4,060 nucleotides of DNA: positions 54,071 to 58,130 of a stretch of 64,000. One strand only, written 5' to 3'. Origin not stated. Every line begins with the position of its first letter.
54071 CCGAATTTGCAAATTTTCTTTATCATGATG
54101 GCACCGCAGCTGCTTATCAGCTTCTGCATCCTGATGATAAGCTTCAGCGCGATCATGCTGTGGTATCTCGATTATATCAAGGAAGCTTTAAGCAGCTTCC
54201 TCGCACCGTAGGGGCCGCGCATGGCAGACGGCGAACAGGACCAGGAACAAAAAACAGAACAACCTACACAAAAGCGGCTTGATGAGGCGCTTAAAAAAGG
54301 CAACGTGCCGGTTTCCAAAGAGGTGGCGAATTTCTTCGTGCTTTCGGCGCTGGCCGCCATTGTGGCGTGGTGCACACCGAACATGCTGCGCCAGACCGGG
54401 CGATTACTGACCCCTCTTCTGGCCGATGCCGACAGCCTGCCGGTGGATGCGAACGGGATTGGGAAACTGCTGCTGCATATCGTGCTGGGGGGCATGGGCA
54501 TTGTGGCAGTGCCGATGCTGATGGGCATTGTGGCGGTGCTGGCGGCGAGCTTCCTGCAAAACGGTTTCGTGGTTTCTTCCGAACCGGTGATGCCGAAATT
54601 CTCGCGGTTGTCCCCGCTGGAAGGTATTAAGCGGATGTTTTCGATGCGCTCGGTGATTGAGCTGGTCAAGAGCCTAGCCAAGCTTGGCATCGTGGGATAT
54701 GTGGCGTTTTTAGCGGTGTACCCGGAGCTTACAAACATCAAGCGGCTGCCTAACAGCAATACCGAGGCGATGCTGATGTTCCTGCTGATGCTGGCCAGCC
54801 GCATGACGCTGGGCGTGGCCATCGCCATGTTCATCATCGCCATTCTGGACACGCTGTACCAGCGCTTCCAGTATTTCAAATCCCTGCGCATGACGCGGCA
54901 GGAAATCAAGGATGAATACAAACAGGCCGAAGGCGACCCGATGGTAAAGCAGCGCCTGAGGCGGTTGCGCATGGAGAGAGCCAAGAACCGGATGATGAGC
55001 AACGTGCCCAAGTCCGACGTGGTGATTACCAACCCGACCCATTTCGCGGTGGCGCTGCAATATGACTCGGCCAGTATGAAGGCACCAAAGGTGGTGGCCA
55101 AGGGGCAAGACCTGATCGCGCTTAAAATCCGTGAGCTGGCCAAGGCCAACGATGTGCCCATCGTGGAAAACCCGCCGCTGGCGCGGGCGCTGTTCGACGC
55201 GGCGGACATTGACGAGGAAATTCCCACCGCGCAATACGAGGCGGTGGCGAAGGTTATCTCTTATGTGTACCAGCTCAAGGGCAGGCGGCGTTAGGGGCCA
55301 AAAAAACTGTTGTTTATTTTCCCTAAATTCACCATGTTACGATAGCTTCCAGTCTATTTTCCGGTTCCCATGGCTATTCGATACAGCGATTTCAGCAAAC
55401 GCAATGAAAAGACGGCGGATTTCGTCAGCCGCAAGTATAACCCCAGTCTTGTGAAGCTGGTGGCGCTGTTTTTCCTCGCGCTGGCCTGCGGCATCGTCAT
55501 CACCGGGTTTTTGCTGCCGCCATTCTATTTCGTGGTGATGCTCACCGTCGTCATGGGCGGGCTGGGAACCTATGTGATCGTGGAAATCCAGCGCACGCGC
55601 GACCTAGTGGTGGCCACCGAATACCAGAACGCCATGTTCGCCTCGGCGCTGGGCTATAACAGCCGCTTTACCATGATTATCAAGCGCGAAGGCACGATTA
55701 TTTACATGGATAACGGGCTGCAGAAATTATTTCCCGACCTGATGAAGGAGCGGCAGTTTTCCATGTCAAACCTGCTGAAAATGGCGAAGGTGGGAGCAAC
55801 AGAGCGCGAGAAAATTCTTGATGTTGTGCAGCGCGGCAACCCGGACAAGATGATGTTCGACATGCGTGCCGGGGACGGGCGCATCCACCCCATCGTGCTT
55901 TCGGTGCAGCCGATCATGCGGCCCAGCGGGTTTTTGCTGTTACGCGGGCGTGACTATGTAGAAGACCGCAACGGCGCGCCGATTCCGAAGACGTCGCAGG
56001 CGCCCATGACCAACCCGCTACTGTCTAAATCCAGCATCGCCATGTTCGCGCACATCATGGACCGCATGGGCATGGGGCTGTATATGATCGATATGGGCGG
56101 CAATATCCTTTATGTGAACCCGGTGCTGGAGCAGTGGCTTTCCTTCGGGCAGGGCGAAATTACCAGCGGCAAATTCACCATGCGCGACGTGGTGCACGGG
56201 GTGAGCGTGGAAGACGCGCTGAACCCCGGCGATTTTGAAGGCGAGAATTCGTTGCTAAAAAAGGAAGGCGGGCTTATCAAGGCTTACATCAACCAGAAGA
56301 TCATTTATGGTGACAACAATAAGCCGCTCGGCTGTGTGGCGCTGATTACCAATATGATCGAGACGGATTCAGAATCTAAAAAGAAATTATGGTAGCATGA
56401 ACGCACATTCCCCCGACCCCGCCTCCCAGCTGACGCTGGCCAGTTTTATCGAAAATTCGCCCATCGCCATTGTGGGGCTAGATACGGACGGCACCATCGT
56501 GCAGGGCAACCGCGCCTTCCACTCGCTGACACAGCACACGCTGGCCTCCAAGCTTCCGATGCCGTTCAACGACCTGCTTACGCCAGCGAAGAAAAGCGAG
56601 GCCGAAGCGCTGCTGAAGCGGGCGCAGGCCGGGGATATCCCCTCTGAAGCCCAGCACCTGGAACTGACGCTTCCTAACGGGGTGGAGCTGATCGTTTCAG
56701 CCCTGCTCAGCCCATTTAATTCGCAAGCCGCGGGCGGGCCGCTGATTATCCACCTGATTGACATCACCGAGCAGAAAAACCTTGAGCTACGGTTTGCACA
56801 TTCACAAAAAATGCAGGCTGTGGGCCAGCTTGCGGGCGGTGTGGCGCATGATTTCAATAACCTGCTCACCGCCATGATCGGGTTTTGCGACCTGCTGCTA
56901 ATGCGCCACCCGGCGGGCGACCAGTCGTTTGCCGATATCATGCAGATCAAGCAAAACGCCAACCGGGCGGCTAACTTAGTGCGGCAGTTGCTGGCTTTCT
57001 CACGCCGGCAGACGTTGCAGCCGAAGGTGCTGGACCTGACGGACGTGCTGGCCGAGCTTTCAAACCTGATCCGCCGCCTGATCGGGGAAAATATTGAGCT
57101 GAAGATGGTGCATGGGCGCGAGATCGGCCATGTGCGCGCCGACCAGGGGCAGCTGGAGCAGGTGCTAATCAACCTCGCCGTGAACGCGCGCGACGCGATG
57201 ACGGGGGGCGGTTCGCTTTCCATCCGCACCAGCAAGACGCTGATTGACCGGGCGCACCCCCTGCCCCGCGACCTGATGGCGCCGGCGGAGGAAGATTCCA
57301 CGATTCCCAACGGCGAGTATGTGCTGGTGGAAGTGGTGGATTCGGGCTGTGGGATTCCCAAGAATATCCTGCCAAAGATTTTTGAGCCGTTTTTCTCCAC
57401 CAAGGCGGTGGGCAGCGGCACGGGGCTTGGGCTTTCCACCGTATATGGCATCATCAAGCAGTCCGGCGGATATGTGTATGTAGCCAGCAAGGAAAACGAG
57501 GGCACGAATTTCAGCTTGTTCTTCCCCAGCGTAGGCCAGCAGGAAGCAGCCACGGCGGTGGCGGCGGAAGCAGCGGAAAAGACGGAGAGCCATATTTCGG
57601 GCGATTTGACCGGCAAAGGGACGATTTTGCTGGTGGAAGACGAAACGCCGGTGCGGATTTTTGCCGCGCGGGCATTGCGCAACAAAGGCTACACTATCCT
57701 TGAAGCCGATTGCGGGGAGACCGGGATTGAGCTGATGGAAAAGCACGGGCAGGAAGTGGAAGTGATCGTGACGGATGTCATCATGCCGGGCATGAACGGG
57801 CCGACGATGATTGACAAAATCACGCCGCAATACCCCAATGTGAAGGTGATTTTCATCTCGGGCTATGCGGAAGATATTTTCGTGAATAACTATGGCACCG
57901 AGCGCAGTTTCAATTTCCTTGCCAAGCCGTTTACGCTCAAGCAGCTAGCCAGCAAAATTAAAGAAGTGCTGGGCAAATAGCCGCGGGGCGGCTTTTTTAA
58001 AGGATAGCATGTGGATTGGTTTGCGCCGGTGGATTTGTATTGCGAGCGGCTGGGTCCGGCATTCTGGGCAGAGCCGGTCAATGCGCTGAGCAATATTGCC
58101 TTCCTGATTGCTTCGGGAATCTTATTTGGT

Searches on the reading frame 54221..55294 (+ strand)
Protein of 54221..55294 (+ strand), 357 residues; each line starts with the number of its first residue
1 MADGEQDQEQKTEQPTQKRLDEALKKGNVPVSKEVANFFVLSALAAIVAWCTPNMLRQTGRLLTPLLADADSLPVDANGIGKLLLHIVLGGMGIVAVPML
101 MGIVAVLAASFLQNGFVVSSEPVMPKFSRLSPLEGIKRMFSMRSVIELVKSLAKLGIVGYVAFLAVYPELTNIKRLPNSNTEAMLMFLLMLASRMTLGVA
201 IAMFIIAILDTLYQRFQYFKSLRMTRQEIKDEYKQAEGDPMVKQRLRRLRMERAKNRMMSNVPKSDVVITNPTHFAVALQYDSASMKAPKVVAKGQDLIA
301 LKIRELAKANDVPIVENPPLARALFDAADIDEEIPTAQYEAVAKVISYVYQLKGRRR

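Call 90: search_protein_families(library=pfam, proteins=[window:54221-55294:+], max_evalue=0.05)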
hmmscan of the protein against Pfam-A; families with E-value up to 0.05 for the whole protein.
window:54221-55294:+ (357 aa): 3 families
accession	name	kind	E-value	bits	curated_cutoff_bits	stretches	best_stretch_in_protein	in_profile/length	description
PF01312.24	Bac_export_2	-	1.7e-124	415.9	24.4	1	9-349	1-335/335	FlhB HrpN YscU SpaS Family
PF10660.14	MitoNEET_N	-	0.0042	17.5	23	0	141-170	32-61/64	Iron-containing outer mitochondrial membrane protein N-terminus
PF11662.13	DUF3263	-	0.011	16.1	22.3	1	231-257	47-73/74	Protein of unknown function (DUF3263)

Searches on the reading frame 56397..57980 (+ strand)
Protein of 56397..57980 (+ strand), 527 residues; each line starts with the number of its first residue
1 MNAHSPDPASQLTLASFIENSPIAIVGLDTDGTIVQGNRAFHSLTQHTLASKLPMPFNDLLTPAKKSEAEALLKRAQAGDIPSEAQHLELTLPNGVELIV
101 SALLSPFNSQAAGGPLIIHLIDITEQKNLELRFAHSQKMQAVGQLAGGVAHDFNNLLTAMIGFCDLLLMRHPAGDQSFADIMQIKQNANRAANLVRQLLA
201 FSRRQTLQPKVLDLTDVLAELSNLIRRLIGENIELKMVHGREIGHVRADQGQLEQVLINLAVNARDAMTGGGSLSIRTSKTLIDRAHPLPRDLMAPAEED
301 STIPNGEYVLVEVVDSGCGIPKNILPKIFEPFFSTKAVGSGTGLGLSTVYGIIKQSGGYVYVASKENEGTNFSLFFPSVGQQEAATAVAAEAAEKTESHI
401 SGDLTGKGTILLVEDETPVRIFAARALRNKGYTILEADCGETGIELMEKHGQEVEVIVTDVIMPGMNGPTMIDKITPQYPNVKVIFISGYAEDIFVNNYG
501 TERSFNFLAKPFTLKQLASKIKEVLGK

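Call 90: search_protein_families(library=pfam, proteins=[window:56397-57980:+], max_evalue=0.05)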
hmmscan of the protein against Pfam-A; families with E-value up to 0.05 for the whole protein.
window:56397-57980:+ (527 aa): 7 families
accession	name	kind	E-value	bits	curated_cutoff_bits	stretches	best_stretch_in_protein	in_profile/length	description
PF02518.31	HATPase_c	-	1.5e-20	74.1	26.4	1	249-377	2-108/111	Histidine kinase-, DNA gyrase B-, and HSP90-like ATPase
PF00072.30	Response_reg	-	9.9e-20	71.2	30.2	1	410-521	1-110/111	Response regulator receiver domain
PF00512.31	HisKA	-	3.9e-10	40.1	26.9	1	143-205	3-64/66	His Kinase A (phospho-acceptor) domain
PF08448.16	PAS_4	-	6.1e-07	30.1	23.1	1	19-127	2-109/110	PAS fold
PF00989.32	PAS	-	6.4e-05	23.4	22.6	1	15-96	4-85/113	PAS fold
PF13188.13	PAS_8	-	0.0022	18.3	21.8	1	14-55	3-43/65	PAS domain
PF13426.13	PAS_9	-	0.0026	18.5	27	1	24-125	3-103/103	PAS domain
